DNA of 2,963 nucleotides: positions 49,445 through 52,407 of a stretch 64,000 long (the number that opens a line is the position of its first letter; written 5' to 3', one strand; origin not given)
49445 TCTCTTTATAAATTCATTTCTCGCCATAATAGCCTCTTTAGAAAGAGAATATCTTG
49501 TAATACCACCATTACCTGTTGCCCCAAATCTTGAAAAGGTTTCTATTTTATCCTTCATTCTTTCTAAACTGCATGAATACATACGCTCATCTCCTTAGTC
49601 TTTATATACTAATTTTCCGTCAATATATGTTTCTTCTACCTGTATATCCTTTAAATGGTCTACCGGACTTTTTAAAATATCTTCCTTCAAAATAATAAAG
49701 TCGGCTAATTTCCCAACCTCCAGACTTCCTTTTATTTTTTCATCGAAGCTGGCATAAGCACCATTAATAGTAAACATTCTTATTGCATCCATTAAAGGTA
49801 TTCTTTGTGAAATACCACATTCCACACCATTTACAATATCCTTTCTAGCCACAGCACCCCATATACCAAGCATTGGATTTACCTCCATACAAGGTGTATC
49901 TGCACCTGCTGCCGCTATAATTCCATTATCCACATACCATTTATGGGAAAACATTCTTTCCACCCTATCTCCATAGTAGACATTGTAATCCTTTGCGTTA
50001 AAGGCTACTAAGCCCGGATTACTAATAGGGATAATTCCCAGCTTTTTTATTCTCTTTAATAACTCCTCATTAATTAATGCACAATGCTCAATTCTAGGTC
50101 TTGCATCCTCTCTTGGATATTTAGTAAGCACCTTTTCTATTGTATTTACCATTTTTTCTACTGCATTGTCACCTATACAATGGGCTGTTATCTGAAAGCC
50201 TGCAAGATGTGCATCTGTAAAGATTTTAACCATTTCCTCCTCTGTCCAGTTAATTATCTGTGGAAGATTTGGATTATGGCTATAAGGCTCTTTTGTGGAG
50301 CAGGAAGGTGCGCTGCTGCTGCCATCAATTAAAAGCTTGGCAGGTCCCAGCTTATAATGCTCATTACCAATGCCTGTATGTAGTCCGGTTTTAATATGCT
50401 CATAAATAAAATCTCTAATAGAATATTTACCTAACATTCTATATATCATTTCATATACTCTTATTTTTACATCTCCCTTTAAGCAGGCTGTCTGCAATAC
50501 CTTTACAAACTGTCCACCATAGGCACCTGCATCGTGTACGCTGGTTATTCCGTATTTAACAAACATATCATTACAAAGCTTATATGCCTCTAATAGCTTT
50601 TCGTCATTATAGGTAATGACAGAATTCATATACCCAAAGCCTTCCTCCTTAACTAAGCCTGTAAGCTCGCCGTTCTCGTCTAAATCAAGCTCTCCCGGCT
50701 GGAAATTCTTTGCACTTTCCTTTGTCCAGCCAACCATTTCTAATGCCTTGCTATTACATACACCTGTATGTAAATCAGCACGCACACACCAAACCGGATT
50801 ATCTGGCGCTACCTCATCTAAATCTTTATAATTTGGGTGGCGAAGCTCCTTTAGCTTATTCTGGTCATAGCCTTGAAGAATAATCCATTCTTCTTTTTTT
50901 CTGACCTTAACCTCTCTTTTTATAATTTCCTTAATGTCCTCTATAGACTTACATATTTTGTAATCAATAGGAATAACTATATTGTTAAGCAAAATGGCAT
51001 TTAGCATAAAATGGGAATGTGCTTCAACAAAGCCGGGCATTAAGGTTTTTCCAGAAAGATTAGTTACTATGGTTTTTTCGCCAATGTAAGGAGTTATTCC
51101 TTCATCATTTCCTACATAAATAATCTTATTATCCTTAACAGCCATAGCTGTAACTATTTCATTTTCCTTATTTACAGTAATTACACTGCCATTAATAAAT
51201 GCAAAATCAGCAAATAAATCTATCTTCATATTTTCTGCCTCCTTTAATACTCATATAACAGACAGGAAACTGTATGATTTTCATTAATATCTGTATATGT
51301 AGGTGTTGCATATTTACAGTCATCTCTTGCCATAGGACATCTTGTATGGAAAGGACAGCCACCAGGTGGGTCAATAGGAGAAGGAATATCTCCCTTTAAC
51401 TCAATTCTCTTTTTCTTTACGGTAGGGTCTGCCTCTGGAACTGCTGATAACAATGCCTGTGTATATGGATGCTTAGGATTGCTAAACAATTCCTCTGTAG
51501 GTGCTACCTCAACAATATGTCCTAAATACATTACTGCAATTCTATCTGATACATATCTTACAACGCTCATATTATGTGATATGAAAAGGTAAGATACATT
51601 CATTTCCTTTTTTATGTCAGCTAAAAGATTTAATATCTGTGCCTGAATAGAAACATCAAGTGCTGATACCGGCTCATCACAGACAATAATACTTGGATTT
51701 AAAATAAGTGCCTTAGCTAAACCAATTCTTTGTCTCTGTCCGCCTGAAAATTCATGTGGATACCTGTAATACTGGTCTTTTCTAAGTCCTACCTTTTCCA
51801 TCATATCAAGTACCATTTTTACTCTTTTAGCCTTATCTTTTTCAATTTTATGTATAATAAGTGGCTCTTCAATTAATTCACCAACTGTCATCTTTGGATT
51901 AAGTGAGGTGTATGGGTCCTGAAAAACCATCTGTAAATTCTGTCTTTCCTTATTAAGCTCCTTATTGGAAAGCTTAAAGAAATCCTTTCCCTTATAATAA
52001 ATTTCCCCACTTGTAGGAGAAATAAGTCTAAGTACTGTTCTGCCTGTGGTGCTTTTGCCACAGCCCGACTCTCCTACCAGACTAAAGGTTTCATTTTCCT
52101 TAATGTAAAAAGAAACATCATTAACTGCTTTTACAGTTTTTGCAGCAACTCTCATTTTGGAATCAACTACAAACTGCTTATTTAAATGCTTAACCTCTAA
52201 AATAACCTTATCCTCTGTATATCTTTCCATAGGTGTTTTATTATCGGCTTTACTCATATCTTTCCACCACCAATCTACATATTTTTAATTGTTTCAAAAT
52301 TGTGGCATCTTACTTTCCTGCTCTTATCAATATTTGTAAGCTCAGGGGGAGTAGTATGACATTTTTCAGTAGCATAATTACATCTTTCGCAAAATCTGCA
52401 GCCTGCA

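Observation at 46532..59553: PucR-regulated cluster: class-III aminotransferase, peptide-type ABC importer, two amidohydrolases, a PNPOx flavoprotein and an Fe-ADH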

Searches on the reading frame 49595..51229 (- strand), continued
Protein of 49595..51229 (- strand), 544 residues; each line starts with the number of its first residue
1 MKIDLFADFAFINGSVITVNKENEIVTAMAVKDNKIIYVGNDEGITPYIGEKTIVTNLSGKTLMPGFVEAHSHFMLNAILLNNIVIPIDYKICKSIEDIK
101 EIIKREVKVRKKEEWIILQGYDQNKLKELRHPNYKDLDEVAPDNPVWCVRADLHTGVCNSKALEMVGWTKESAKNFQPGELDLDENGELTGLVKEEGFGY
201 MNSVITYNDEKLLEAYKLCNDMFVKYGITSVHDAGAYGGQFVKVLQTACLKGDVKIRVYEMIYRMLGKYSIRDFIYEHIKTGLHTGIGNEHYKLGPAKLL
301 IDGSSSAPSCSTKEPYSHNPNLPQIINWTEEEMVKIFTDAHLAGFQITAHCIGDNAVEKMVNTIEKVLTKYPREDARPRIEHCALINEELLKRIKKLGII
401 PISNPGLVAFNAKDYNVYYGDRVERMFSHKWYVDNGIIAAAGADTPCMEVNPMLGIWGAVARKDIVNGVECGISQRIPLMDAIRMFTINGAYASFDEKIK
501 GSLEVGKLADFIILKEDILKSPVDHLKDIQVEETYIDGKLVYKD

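Call 80: search_protein_families(library=pfam, proteins=[L029:288-971:+, L029:6852-8225:+, L029:8282-9472:+, L029:12782-13957:-, L029:15827-17242:+, L003:9857-11650:+, L003:5163-7844:-, L003:1254-3203:-, L003:3773-4327:+], max_evalue=0.00001)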
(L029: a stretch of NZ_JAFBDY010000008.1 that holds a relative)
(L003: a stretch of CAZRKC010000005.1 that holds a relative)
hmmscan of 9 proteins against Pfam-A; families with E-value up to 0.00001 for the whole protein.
L029:288-971:+ (227 aa): 2 families
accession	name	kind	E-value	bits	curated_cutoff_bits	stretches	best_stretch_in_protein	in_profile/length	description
PF07729.17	FCD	-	5.2e-23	82.2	24.3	1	85-207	3-124/125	FCD domain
PF00392.27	GntR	-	1.2e-17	63.8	27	1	12-73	2-64/64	Bacterial regulatory proteins, gntR family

L029:6852-8225:+ (457 aa): 2 families
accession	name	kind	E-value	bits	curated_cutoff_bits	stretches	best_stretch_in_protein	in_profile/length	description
PF02913.24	FAD-oxidase_C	-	1.2e-56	192.6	21.2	1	213-451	3-248/248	FAD linked oxidases, C-terminal domain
PF01565.28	FAD_binding_4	-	2.1e-43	147.8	26.4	1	38-175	1-139/139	FAD binding domain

L029:8282-9472:+ (396 aa): 2 families
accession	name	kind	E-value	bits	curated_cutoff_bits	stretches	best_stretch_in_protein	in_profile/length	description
PF00155.27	Aminotran_1_2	-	3.8e-66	224.2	19.7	1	34-384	2-361/361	Aminotransferase class I and II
PF01041.23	DegT_DnrJ_EryC1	-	1.4e-09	38.1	19.8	1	95-172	40-118/360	DegT/DnrJ/EryC1/StrS aminotransferase family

L029:12782-13957:- (391 aa): 1 family
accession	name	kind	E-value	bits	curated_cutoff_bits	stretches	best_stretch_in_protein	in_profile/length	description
PF00990.26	GGDEF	-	1.8e-40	138.8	23.8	1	224-379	1-160/161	Diguanylate cyclase, GGDEF domain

L029:15827-17242:+ (471 aa): 1 family
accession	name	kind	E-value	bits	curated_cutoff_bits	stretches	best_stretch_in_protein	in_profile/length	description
PF10140.15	YukC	-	4.7e-122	407.8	27.4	1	28-380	1-355/357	WXG100 protein secretion system (Wss), protein YukC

L003:9857-11650:+ (597 aa): 2 families
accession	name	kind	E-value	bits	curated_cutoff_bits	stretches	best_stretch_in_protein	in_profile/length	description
PF07969.17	Amidohydro_3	-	3.4e-90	304.2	29.7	1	102-584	1-472/472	Amidohydrolase family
PF01979.26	Amidohydro_1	-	4.9e-23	82.4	25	1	264-583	43-345/345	Amidohydrolase family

L003:5163-7844:- (893 aa): 9 families
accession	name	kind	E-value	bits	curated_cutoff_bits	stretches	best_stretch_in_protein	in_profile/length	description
PF13487.12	HD_5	-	3.4e-38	131.5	27.2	1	716-881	2-170/170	HD domain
PF00990.26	GGDEF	-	5.1e-30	104.8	23.8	1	559-702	2-155/161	Diguanylate cyclase, GGDEF domain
PF13426.13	PAS_9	-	4.5e-23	81.9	27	1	187-282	6-103/103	PAS domain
PF00072.30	Response_reg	-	2.5e-21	76.4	30.2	1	8-122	1-110/111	Response regulator receiver domain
PF01966.28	HD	-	8.4e-20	71.6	22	1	730-850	3-116/116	HD domain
PF08447.18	PAS_3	-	3.6e-18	66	25.6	1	454-540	2-88/89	PAS fold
PF08448.16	PAS_4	-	6.6e-15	55.7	23.1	0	301-420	1-109/110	PAS fold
PF00989.32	PAS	-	7.8e-10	39.2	22.6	0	174-280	3-113/113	PAS fold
PF13188.13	PAS_8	-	3.7e-08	33.4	21.8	0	296-325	2-30/65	PAS domain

L003:1254-3203:- (649 aa): 4 families
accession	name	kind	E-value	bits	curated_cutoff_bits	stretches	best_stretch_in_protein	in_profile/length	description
PF01434.24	Peptidase_M41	-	1.5e-64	217.8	29.9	1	455-641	2-191/191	Peptidase family M41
PF00004.35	AAA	-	8.7e-45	152.8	21.2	1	243-372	2-129/131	ATPase family associated with various cellular activities (AAA)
PF17862.7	AAA_lid_3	-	4.4e-09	36.2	27.2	1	396-438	1-43/45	AAA+ lid domain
PF06480.20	FtsH_ext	-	5.5e-06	27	25.5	1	25-131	7-100/103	FtsH Extracellular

L003:3773-4327:+ (184 aa): 2 families
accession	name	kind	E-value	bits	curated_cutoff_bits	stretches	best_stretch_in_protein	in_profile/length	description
PF14278.11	TetR_C_8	-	3.1e-11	43.7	26.1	1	81-179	4-102/103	Transcriptional regulator C-terminal region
PF00440.29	TetR_N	-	9.5e-08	32.1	24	1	23-60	7-44/47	Bacterial regulatory proteins, tetR family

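Call 87: search_protein_families(library=ncbifam, proteins=[L010:673-1887:+, L010:2378-3769:+, L010:3809-5329:+, L010:5462-6298:+, L010:6887-8365:+, L010:10046-11389:+, L069:6608-7444:+, L069:7524-8435:+, L069:13553-14515:+], max_evalue=1e-25)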
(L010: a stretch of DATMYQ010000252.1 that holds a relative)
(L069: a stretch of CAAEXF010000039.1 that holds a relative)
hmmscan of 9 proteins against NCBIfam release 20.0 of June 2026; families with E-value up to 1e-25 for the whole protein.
L010:673-1887:+ (404 aa): 0 families

L010:2378-3769:+ (463 aa): 62 families (the best 25 are shown)
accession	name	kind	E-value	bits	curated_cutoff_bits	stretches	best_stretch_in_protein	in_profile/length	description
NF005812.0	PRK07678.1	subfamily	3e-151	504.1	488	1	11-459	7-449/451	aminotransferase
NF005102.0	PRK06541.1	equivalog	7.8e-118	393.9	574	1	10-458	8-454/460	aspartate aminotransferase family protein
NF004767.0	PRK06105.1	subfamily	3.8e-109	365.3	517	1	25-459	19-449/460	aminotransferase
NF005683.0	PRK07481.1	subfamily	1.9e-108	363.4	575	1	17-459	9-449/453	hypothetical protein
NF005684.0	PRK07482.1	subfamily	1e-103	347.4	687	1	10-459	4-454/464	hypothetical protein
NF005682.0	PRK07480.1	subfamily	3.8e-103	345.6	510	1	9-458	8-450/459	aminotransferase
NF005447.0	PRK07036.1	equivalog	1.9e-102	343.4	618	1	7-458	6-453/468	aminotransferase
NF005375.0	PRK06917.1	equivalog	3.2e-97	326.1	535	1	30-459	8-438/448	aspartate aminotransferase family protein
NF005685.0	PRK07483.1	equivalog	8.1e-92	308.3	485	1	35-458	11-436/444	aspartate aminotransferase family protein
NF004625.0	PRK05965.1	subfamily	2.3e-87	293.6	729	1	11-457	3-445/460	hypothetical protein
NF052567.1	OmAmTferAptACaul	equivalog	3.9e-87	292.7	500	1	20-458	3-429/431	omega-aminotransferase AptA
NF004718.0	PRK06062.1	subfamily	7.8e-84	281.8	472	1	33-458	35-447/454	hypothetical protein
TIGR00508.1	bioA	equivalog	1.7e-82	277.2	405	1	23-457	2-418/419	adenosylmethionine--8-amino-7-oxononanoate transaminase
NF004426.0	PRK05769.1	equivalog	8.4e-81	272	552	1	33-459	33-439/441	acetyl ornithine aminotransferase family protein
NF005993.0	PRK08117.1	subfamily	1.1e-79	268.1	574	1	39-456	28-426/433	aspartate aminotransferase family protein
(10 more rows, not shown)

L010:3809-5329:+ (506 aa): 36 families (the best 25 are shown)
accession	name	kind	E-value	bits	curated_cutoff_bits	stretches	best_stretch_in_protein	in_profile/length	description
TIGR01722.1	MMSDH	subfamily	1.2e-171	571.7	448.5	1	10-485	4-477/477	CoA-acylating methylmalonate-semialdehyde dehydrogenase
NF042993.1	AlphKGSA_gudD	equivalog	4.6e-96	322.5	770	1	10-482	7-479/481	alpha-ketoglutaric semialdehyde dehydrogenase GucD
NF052305.1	DioxValDhHalo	equivalog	2.2e-95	320.4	750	1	10-483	8-481/483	2,5-dioxovalerate dehydrogenase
TIGR01804.1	BADH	equivalog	6.3e-92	308.5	668.6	1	11-477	2-465/467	betaine-aldehyde dehydrogenase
NF002852.0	PRK03137.1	subfamily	1.8e-88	297.6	648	1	5-484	35-513/514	L-glutamate gamma-semialdehyde dehydrogenase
NF010000.0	PRK13473.1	subfamily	7e-87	292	615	1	10-463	6-455/475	aminobutyraldehyde dehydrogenase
TIGR02299.1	HpaE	equivalog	2.7e-86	290.1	638.35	1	9-482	3-475/488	5-carboxymethyl-2-hydroxymuconate semialdehyde dehydrogenase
NF009725.0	PRK13252.1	equivalog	2.8e-83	280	593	1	8-482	8-478/488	betaine-aldehyde dehydrogenase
NF006916.0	PRK09407.1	equivalog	2.8e-81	273.7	521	1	17-502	29-512/526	succinic semialdehyde dehydrogenase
TIGR01780.1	SSADH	subfamily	1.3e-80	271.5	646.35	1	26-478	1-447/448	succinate-semialdehyde dehydrogenase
NF045735.1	PaDhStyDPseudo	equivalog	4.4e-80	269.7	850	1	10-481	6-479/483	phenylacetaldehyde dehydrogenase StyD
TIGR01237.1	D1pyr5carbox2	equivalog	2.6e-78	264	659.65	1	7-485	33-511/511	L-glutamate gamma-semialdehyde dehydrogenase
NF045736.1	PaDhStyDRhodo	equivalog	9.6e-74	248.6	800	1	10-482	6-476/479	phenylacetaldehyde dehydrogenase StyD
NF040648.1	lactal_redase_Meth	equivalog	1.8e-73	248.2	650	1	11-462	3-443/463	lactaldehyde dehydrogenase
NF007352.0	PRK09847.1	equivalog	7.2e-71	239.2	850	1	10-462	23-472/495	aldehyde dehydrogenase PuuC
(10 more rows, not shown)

L010:5462-6298:+ (278 aa): 2 families
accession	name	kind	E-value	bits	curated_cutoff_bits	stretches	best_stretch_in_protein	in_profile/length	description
NF001452.0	PRK00311.1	subfamily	8.6e-113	376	272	1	5-267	4-266/267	3-methyl-2-oxobutanoate hydroxymethyltransferase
TIGR00222.1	panB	equivalog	4.8e-102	341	207.55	1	8-267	5-263/264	3-methyl-2-oxobutanoate hydroxymethyltransferase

L010:6887-8365:+ (492 aa): 1 family
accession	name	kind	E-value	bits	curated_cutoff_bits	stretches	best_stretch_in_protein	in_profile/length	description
NF046076.1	monocarbox_MctP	equivalog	6.4e-39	133.9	625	1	3-460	4-479/481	monocarboxylate uptake permease MctP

L010:10046-11389:+ (447 aa): 5 families
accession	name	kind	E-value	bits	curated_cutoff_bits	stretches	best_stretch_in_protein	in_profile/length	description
NF052525.1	NPN_LarAH10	equivalog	4.7e-184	612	540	1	12-436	2-426/426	NPN-dependent 2-hydroxyacid racemase, LarAH10 family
NF052593.1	NPN_racem_MAR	equivalog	2.8e-111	372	500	1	14-436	2-414/415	nickel-dependent malate racemase, LarAH6 family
NF033504.2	Ni_dep_LarA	equivalog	1.4e-84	284.3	460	1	13-433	2-418/422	nickel-dependent lactate racemase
NF052595.1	NPN_LarAH5_MAR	equivalog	3.2e-77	260.2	462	1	14-436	2-414/415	nickel-dependent malate racemase, LarAH5 family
NF052592.1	LarAH_14_15_16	equivalog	5e-32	110.9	740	1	39-219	37-220/520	NPN-dependent hydroxyacid isomerase, LarAH14/15/16 family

L069:6608-7444:+ (278 aa): 2 families
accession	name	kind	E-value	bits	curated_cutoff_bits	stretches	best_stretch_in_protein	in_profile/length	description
NF001452.0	PRK00311.1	subfamily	1.1e-115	385.5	272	1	3-267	2-266/267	3-methyl-2-oxobutanoate hydroxymethyltransferase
TIGR00222.1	panB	equivalog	3.8e-101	338.1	207.55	1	10-267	7-263/264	3-methyl-2-oxobutanoate hydroxymethyltransferase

L069:7524-8435:+ (303 aa): 14 families
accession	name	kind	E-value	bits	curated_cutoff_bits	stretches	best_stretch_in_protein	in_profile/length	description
TIGR00745.1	apbA_panE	subfamily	4e-86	289.1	141.35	1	2-301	1-302/305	2-dehydropantoate 2-reductase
NF005088.0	PRK06522.1-2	subfamily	4.4e-71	239.5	371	1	1-302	1-303/308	2-dehydropantoate 2-reductase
NF005092.1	PRK06522.2-3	equivalog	3.9e-69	233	500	1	1-301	1-295/296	2-dehydropantoate 2-reductase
NF005091.0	PRK06522.2-2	equivalog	2e-57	194.7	252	1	1-301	2-297/302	2-dehydropantoate 2-reductase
NF005093.0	PRK06522.2-4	equivalog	1.2e-56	192.3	308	1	1-301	4-297/304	2-dehydropantoate 2-reductase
NF005087.0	PRK06522.1-1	equivalog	6.4e-52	176.5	351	1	1-301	1-289/296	2-dehydropantoate 2-reductase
NF009543.0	PRK12921.1-5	equivalog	5.8e-49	166.9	339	1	1-302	1-304/305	oxidoreductase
NF004887.0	PRK06249.1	equivalog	6.6e-45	153.7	360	1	1-294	6-304/316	putative 2-dehydropantoate 2-reductase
NF004311.0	PRK05708.1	equivalog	2.9e-42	144.6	378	1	2-298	4-294/305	putative 2-dehydropantoate 2-reductase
NF005089.0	PRK06522.1-4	subfamily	9e-42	143.6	223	0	114-300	133-317/326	2-dehydropantoate 2-reductase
NF005090.0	PRK06522.2-1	equivalog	3.2e-40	138.3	496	1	1-302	3-294/296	2-dehydropantoate 2-reductase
NF006083.0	PRK08229.1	equivalog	3.2e-38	131.6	371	1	1-301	3-317/341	2-dehydropantoate 2-reductase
NF005094.0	PRK06522.2-5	equivalog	2e-33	116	382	1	1-296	1-297/307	2-dehydropantoate 2-reductase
NF009542.0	PRK12921.1-4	equivalog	1.5e-28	99.9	288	1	1-301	2-283/286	oxidoreductase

L069:13553-14515:+ (320 aa): 0 families

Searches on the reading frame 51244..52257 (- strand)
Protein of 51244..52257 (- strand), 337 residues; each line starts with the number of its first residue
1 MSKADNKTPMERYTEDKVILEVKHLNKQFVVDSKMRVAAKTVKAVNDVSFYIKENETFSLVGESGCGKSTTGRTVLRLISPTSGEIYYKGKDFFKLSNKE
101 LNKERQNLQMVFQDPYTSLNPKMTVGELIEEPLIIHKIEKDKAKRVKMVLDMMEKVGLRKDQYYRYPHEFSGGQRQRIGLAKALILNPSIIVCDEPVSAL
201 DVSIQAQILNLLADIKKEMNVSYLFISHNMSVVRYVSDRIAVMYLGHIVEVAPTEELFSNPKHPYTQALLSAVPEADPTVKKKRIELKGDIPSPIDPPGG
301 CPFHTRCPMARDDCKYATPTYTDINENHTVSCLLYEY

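Call 3: search_protein_families(library=pfam, proteins=[window:51244-52257:-])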
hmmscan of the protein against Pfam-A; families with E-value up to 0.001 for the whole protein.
window:51244-52257:- (337 aa): 4 families
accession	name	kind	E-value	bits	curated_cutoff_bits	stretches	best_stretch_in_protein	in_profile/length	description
PF00005.33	ABC_tran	-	8.6e-33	114.3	25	1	45-197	1-136/137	ABC transporter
PF08352.17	oligo_HPY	-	5.5e-22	78.4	27.1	1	249-314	1-65/65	Oligopeptide/dipeptide transporter, C-terminal region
PF13304.12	AAA_21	-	1.1e-06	29.4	27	1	158-233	226-303/304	AAA domain, putative AbiEii toxin, Type IV TA system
PF13166.12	AAA_13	-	0.00021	20.6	36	1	185-240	524-581/713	AAA domain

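Call 4: search_protein_families(library=ncbifam, proteins=[window:51244-52257:-])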
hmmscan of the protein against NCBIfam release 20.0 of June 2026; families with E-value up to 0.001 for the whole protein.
window:51244-52257:- (337 aa): 189 families (the best 25 are shown)
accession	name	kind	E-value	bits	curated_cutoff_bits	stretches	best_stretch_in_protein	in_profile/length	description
NF008453.0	PRK11308.1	subfamily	9.8e-128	426.1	408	1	12-334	5-325/334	dipeptide ABC transporter ATP-binding protein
NF011659.0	PRK15079.1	equivalog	6.7e-123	409.6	540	1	14-334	6-330/334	murein tripeptide/oligopeptide ABC transporter ATP binding protein OppF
NF043071.1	DppF_dipep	equivalog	1.6e-110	369.6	660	1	13-333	7-325/331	dipeptide ABC transporter ATP-binding subunit DppF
NF007613.0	PRK10261.1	equivalog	1.3e-99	334.3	1077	1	12-298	306-593/623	glutathione ABC transporter ATP-binding protein GsiA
NF043078.1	MMSYN1_0168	equivalog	4.7e-92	309.6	800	3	136-287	461-611/649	oligopeptide ABC transporter ATP-binding protein OppF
NF011713.0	PRK15134.1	equivalog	8e-83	278.8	834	2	8-201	264-457/529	microcin C ABC transporter ATP-binding protein YejF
NF007010.1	PRK09473.1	subfamily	4.1e-75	252.4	575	1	20-333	2-312/318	oligopeptide ABC transporter ATP-binding protein OppD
TIGR02769.1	nickel_nikE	equivalog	1.8e-71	240.7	332.55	1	19-280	2-260/265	nickel import ATP-binding protein NikE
NF043079.1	MMSYN1_0167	equivalog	2.1e-68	231.5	740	2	105-330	304-530/561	oligopeptide ABC transporter ATP-binding protein OppD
NF008246.0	PRK11022.1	equivalog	1e-67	228.6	541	1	40-332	18-314/326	dipeptide ABC transporter ATP-binding protein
NF007739.0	PRK10419.1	subfamily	2.2e-64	217.6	354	1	19-282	3-263/268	nickel ABC transporter ATP-binding protein NikE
NF011692.0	PRK15112.1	equivalog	2.3e-60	204.5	452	1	18-272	4-253/269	putrescine export ABC transporter ATP-binding protein SapF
NF047578.1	opine_ATP_CntD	equivalog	1.9e-58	197.8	380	1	40-272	15-252/266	staphylopine uptake ABC transporter ATP-binding protein CntD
NF047576.1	opine_ATP_CntF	equivalog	2.1e-58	197.7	385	1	40-272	15-252/264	staphylopine uptake ABC transporter ATP-binding protein CntF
TIGR02770.1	nickel_nikD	equivalog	6e-56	189.4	318.7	1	45-272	2-228/230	nickel import ATP-binding protein NikD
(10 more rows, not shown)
